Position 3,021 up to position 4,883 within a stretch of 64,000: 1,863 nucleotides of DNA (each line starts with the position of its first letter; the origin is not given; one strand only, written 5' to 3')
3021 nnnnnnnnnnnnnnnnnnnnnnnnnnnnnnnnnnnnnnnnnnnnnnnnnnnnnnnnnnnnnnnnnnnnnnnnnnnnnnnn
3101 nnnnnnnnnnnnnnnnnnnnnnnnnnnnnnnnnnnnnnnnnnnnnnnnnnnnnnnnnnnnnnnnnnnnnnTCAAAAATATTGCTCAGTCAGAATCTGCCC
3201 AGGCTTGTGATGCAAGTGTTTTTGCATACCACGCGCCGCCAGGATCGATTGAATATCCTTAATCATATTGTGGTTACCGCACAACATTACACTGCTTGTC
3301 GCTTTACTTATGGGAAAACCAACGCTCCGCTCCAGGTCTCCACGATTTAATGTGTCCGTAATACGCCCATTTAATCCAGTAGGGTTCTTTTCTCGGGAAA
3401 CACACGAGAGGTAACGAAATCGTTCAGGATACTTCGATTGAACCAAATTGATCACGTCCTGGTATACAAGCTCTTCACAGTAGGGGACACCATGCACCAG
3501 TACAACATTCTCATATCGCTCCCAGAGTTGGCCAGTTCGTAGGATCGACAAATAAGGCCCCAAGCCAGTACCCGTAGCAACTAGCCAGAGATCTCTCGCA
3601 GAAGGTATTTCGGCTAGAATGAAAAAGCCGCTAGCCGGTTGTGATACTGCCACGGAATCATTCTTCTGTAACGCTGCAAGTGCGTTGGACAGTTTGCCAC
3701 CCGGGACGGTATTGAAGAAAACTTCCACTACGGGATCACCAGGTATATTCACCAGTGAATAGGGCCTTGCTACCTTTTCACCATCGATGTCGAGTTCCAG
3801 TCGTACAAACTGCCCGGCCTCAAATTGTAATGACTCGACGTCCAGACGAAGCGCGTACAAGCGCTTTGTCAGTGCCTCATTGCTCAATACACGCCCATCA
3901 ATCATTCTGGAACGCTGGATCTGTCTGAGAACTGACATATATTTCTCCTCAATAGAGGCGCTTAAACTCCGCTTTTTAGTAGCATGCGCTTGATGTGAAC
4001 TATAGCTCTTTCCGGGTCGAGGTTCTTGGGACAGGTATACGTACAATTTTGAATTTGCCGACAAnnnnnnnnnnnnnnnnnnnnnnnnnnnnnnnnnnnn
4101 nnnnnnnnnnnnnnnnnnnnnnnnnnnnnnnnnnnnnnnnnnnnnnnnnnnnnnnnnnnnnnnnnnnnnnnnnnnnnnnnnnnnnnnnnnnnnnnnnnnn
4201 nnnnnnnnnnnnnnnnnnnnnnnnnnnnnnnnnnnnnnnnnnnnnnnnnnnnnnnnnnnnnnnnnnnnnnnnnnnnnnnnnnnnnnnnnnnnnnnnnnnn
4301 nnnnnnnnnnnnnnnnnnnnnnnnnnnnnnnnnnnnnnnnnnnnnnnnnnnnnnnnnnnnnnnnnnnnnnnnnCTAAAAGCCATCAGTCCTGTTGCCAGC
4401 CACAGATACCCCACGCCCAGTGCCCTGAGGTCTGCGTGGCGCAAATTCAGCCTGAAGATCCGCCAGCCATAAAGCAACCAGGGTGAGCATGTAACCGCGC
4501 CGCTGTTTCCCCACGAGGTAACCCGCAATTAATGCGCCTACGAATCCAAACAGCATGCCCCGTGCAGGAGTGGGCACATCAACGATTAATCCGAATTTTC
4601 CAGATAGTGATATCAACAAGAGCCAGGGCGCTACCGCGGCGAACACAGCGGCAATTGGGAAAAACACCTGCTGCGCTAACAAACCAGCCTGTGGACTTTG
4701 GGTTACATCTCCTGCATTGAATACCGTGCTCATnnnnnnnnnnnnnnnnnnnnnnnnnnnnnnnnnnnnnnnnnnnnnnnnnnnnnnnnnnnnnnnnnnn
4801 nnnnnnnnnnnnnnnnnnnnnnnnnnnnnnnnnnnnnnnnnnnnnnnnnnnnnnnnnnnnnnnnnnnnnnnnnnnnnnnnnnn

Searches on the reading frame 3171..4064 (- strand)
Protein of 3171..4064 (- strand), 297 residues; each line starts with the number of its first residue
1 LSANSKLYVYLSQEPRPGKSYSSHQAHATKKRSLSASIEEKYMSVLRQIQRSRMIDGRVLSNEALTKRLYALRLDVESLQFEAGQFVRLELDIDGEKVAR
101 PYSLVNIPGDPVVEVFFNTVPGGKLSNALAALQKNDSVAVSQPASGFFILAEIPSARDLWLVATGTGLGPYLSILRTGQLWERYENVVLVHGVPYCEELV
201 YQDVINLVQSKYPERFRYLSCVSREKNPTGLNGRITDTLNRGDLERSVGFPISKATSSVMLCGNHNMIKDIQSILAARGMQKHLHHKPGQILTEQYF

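Call 19: search_protein_families(library=pfam, proteins=[window:3171-4064:-], max_evalue=0.001)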
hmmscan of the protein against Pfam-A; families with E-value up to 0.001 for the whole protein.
window:3171-4064:- (297 aa): 2 families
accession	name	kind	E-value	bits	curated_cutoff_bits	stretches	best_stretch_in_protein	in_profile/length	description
PF00175.26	NAD_binding_1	-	4.1e-17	63.2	22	1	161-272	1-108/109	Oxidoreductase NAD-binding domain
PF00970.30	FAD_binding_6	-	2.7e-09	37.7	21.1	1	68-146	15-96/99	Oxidoreductase FAD-binding domain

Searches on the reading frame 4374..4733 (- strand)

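Call 19: search_protein_families(library=pfam, proteins=[window:4374-4733:-], max_evalue=0.001)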
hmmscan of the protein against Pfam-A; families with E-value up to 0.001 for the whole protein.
window:4374-4733:- (119 aa): 1 family
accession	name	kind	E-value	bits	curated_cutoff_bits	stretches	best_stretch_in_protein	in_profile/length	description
PF05940.17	NnrS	-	0.00055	19.8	28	1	22-91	8-90/371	NnrS protein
